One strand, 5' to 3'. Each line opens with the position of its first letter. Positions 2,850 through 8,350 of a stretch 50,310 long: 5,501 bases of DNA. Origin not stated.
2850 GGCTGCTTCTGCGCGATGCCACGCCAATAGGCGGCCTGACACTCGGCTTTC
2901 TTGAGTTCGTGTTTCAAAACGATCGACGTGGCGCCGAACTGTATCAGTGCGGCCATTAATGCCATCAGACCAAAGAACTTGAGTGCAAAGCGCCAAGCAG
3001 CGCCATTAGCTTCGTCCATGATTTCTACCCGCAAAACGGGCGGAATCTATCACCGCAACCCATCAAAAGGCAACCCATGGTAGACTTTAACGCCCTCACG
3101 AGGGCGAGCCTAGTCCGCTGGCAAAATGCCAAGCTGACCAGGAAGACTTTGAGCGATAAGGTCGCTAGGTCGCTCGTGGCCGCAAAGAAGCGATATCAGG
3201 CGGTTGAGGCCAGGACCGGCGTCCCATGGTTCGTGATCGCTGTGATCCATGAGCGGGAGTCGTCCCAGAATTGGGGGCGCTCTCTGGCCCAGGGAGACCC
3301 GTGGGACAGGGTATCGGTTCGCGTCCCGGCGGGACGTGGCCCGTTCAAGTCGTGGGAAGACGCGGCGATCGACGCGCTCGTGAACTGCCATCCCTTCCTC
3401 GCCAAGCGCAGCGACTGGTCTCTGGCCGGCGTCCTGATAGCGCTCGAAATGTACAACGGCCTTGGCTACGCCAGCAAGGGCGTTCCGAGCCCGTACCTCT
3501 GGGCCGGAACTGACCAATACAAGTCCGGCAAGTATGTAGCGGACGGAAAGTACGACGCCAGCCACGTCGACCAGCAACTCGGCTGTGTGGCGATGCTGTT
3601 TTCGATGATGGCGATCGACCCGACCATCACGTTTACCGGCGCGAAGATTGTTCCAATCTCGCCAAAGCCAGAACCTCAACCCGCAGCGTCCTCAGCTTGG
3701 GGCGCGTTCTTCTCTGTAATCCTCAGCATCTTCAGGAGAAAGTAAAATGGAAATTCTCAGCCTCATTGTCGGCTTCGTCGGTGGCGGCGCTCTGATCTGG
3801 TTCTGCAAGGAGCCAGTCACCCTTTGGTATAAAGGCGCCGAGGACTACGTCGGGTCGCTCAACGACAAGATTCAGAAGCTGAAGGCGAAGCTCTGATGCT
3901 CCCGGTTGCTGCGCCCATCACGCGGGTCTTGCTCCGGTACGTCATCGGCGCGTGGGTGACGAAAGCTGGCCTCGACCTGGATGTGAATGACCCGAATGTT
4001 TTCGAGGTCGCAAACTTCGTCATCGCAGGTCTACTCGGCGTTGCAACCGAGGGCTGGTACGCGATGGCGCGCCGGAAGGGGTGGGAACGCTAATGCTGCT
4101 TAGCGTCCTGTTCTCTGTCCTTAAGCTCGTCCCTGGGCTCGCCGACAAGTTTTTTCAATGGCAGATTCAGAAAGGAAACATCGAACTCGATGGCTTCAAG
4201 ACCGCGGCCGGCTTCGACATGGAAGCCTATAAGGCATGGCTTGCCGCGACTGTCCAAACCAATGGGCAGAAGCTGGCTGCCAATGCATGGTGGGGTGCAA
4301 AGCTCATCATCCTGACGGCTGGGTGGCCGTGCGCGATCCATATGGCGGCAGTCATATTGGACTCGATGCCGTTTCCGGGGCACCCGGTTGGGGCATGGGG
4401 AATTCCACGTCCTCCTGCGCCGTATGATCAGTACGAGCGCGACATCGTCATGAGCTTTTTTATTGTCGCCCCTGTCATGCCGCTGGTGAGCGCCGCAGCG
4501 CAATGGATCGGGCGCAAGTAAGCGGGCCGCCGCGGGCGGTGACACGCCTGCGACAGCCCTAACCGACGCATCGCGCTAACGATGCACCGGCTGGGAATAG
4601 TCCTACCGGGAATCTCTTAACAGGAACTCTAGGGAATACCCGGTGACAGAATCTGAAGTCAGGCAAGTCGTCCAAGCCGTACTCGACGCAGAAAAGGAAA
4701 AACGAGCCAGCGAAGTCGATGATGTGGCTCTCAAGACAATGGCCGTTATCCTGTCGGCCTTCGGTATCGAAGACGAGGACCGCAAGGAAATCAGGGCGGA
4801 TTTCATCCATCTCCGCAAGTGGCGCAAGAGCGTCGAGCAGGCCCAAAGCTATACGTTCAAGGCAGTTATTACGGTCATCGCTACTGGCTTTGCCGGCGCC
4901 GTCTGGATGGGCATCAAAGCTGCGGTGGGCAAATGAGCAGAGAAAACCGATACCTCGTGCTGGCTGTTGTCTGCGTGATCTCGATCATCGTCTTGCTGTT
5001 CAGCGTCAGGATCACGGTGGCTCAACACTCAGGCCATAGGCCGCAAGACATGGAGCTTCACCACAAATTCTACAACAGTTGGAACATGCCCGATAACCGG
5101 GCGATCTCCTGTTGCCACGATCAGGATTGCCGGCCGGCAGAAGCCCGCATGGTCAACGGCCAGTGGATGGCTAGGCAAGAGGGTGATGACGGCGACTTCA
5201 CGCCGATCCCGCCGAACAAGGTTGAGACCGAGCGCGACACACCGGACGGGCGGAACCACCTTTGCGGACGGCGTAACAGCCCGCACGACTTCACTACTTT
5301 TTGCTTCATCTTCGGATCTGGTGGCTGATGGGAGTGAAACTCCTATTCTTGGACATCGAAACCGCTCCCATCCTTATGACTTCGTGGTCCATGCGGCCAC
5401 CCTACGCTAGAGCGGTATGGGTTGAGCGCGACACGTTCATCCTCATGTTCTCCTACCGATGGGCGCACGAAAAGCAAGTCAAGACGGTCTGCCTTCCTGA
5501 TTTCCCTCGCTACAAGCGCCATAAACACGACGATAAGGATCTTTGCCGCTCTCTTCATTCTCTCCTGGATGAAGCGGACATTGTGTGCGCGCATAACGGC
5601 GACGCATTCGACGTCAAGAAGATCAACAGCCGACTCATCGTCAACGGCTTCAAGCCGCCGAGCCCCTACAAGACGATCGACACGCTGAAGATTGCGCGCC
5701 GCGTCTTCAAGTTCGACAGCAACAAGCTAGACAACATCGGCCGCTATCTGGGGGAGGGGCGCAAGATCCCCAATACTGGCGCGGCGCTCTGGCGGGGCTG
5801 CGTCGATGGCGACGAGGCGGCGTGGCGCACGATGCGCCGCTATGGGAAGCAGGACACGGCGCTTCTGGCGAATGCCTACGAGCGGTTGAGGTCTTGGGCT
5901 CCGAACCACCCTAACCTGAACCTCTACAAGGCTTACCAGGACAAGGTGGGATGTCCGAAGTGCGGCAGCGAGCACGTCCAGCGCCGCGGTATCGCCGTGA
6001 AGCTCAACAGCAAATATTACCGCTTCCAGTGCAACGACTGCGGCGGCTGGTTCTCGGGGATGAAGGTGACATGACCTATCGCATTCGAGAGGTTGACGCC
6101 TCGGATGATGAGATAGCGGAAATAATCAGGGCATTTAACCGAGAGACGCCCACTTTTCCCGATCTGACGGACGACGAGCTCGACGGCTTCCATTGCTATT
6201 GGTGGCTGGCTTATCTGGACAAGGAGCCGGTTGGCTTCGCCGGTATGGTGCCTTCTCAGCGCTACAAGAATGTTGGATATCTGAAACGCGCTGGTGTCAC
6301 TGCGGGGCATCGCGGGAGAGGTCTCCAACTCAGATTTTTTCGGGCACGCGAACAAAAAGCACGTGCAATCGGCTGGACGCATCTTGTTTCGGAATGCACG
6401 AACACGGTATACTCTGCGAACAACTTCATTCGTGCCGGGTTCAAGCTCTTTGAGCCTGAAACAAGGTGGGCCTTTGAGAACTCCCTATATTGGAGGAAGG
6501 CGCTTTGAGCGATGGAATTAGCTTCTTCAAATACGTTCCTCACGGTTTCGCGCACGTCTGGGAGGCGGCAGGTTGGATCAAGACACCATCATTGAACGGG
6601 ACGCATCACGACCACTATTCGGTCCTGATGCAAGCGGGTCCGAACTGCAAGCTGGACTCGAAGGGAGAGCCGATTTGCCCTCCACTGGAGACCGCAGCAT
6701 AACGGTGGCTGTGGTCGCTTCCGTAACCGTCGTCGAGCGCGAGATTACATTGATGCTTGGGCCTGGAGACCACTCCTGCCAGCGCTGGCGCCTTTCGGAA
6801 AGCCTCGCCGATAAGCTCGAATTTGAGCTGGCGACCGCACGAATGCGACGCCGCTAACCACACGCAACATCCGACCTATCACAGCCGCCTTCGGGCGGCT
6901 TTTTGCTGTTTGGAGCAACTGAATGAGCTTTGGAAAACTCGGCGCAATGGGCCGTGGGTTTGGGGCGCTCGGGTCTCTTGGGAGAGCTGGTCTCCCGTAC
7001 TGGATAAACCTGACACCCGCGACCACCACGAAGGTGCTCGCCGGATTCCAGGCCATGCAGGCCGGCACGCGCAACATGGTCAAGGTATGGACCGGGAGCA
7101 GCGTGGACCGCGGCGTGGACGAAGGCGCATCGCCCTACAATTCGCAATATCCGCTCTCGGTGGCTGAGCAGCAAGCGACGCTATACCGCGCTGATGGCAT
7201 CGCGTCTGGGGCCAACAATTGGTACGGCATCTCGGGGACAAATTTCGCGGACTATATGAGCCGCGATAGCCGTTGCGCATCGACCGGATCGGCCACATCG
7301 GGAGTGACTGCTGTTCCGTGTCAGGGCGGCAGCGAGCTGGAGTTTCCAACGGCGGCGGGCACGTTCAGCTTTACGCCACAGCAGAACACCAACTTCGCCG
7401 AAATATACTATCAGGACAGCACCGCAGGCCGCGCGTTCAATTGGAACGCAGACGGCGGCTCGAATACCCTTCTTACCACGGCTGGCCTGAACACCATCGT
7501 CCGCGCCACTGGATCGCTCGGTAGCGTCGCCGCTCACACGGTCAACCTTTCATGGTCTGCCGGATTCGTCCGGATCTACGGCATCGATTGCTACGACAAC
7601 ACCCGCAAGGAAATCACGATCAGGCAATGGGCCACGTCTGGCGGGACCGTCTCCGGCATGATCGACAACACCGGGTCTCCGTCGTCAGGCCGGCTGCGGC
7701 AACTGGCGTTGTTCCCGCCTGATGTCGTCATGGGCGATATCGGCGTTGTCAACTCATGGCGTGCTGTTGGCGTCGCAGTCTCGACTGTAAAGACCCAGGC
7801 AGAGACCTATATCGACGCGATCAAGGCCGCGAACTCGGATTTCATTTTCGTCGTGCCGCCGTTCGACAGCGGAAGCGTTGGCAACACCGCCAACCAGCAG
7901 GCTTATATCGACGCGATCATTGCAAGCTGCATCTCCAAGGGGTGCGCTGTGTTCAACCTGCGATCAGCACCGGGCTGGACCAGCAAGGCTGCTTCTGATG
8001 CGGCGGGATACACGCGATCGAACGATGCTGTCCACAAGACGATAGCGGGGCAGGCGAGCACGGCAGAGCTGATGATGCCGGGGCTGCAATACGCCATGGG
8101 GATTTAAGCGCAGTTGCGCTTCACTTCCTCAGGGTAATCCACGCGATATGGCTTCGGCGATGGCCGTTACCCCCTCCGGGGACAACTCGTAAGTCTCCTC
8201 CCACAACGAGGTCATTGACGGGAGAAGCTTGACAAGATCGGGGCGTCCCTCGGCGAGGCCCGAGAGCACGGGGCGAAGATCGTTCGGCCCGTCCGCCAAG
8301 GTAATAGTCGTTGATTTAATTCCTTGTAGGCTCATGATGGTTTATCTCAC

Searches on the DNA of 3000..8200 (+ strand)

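Call 6: search_dna_similar(query=window:3000-8200:+, collection=phages, mode=distant, max_rows=25)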
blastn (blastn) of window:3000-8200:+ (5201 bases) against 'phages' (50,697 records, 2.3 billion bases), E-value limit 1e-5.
Records with a match: 35; places in all: 35; records where one place covers at least 80% of the query: 0.
Best place of each record, by identity: 60-80% 35.
By first word of the organism name: Pseudomonas 19; Ralstonia 12; Variovorax 2; Bradyrhizobium 1; Providencia 1.
By host as written in the record: Pseudomonas putida KT2440 and Paw85 19; Ralstonia solanacearum 4; Ralstonia solanacearum TB15-15 2; Ralstonia pseudosolanacearum I-31 (MT043) 2; Bradyrhizobium japonicum S10J 1; - 1; Providencia stuartii 1; Ralstonia solanacearum T334 1; and 4 more.
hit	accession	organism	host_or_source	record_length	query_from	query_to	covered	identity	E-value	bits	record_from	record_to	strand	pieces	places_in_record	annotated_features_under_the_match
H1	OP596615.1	Bradyrhizobium phage ppBjS10J-1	Bradyrhizobium japonicum S10J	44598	69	389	6%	66.0%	8e-11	77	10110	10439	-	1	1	peptidoglycan-binding protein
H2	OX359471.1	Variovorax phage VAC_51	-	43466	2563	2738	3%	72.5%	1e-13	87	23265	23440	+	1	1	DNA polymerase exonuclease subunit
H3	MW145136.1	Providencia phage PSTNGR1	Providencia stuartii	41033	2563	2738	3%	70.0%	2e-6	63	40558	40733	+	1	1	none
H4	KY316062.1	Ralstonia phage RS-PII-1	Ralstonia solanacearum TB15-15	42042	2563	2696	3%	76.3%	1e-15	93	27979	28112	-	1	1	exonuclease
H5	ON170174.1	Ralstonia phage YO102_1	Ralstonia solanacearum T334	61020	2563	2696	3%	76.3%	1e-15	93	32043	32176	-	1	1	record has no annotation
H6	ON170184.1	Ralstonia phage YO106_1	Ralstonia solanacearum T394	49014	2563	2696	3%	76.3%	1e-15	93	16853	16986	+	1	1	record has no annotation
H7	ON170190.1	Ralstonia phage YO108_1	Ralstonia solanacearum T328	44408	2563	2696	3%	76.3%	1e-15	93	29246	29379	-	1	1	record has no annotation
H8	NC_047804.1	Ralstonia phage RS-PII-1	Ralstonia solanacearum TB15-15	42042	2563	2696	3%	76.3%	1e-15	93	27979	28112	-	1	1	DNA polymerase exonuclease subunit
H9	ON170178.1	Ralstonia phage YO103_7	Ralstonia solanacearum T379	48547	2563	2696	3%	75.6%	4e-14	89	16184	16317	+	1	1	record has no annotation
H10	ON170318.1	Ralstonia phage YO187_3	Ralstonia solanacearum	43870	2563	2696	3%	75.6%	4e-14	89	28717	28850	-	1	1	record has no annotation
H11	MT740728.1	Ralstonia phage Anchaing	Ralstonia pseudosolanacearum I-31 ...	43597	2563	2696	3%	74.1%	2e-11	80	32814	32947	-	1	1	hypothetical protein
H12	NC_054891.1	Ralstonia phage Anchaing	Ralstonia pseudosolanacearum I-31 ...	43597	2563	2696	3%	74.1%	2e-11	80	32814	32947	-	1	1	DNA polymerase exonuclease subunit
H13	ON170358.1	Ralstonia phage YO383_1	Ralstonia solanacearum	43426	2566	2696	3%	74.2%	2e-11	79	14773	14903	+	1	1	record has no annotation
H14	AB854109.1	Ralstonia phage RSB3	Ralstonia solanacearum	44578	2563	2687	2%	73.0%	4e-8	68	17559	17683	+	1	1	hypothetical protein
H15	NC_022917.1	Ralstonia phage RSB3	Ralstonia solanacearum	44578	2563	2687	2%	73.0%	4e-8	68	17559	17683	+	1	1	DNA polymerase exonuclease subunit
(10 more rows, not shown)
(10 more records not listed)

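Call 86: get_annotated_region(hit=H1, flank=6000)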
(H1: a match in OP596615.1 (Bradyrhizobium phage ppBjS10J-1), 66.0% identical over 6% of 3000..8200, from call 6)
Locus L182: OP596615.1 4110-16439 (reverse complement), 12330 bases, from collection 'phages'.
description: Bradyrhizobium phage ppBjS10J-1, complete genome.
organism: Bradyrhizobium phage ppBjS10J-1 (NCBI taxid 3003365)
taxonomy: Viruses; Duplodnaviria; Heunggongvirae; Uroviricota; Caudoviricetes
host: Bradyrhizobium japonicum S10J; source: -; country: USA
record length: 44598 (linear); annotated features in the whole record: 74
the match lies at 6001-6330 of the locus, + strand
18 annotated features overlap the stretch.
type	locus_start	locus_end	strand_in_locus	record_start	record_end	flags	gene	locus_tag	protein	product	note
CDS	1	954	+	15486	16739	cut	-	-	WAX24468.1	hypothetical protein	-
CDS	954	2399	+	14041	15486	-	-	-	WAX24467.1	hypothetical protein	-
CDS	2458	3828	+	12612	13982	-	-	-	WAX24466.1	hypothetical protein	-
CDS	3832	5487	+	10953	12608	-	-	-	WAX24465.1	hypothetical protein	-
CDS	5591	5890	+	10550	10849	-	-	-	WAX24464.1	hypothetical protein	-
CDS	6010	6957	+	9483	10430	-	-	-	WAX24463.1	peptidoglycan-binding protein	-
CDS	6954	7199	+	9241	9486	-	-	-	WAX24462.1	hypothetical protein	-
CDS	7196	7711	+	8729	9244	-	-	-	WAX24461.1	hypothetical protein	-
CDS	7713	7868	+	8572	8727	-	-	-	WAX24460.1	hypothetical protein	-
CDS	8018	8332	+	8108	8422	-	-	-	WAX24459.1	hypothetical protein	-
CDS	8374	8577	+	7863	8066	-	-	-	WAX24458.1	hypothetical protein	-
CDS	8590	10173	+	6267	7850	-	-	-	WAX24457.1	hypothetical protein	-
CDS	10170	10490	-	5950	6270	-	-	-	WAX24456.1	hypothetical protein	-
CDS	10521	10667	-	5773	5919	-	-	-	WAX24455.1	hypothetical protein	-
CDS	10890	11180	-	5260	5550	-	-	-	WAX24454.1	DUF4326 domain-containing protein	-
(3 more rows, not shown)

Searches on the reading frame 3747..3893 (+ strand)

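Call 28: search_protein_families(library=ncbifam, proteins=[window:3747-3893:+], max_evalue=0.1)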
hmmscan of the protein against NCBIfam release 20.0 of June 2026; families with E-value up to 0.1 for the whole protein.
window:3747-3893:+ (49 aa): 1 family
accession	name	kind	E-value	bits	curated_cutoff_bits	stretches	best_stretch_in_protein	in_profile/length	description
NF040686.1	TcpD_dom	domain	0.0059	16.5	24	1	6-25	30-49/63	TcpD family membrane protein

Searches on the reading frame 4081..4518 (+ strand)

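Call 3: search_protein_families(library=pfam, proteins=[window:4081-4518:+], max_evalue=0.1)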
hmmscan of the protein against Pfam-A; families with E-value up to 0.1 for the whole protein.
window:4081-4518:+ (146 aa): 0 families

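Call 4: search_protein_families(library=phrogs, proteins=[window:4081-4518:+], max_evalue=0.01)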
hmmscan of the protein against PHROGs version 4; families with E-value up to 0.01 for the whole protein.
window:4081-4518:+ (146 aa): 1 family
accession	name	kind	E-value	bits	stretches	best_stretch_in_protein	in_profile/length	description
phrog_12264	-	unknown function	9.6e-15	56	1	15-138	12-137/142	-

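Call 28: search_protein_families(library=ncbifam, proteins=[window:4081-4518:+], max_evalue=0.1)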
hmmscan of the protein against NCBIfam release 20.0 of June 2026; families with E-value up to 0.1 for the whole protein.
window:4081-4518:+ (146 aa): 1 family
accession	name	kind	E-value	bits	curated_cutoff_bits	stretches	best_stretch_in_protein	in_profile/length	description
NF012199.0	cml_V_MFS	exception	0.0077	15.2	830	1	12-103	303-389/412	chloramphenicol efflux MFS transporter CmlV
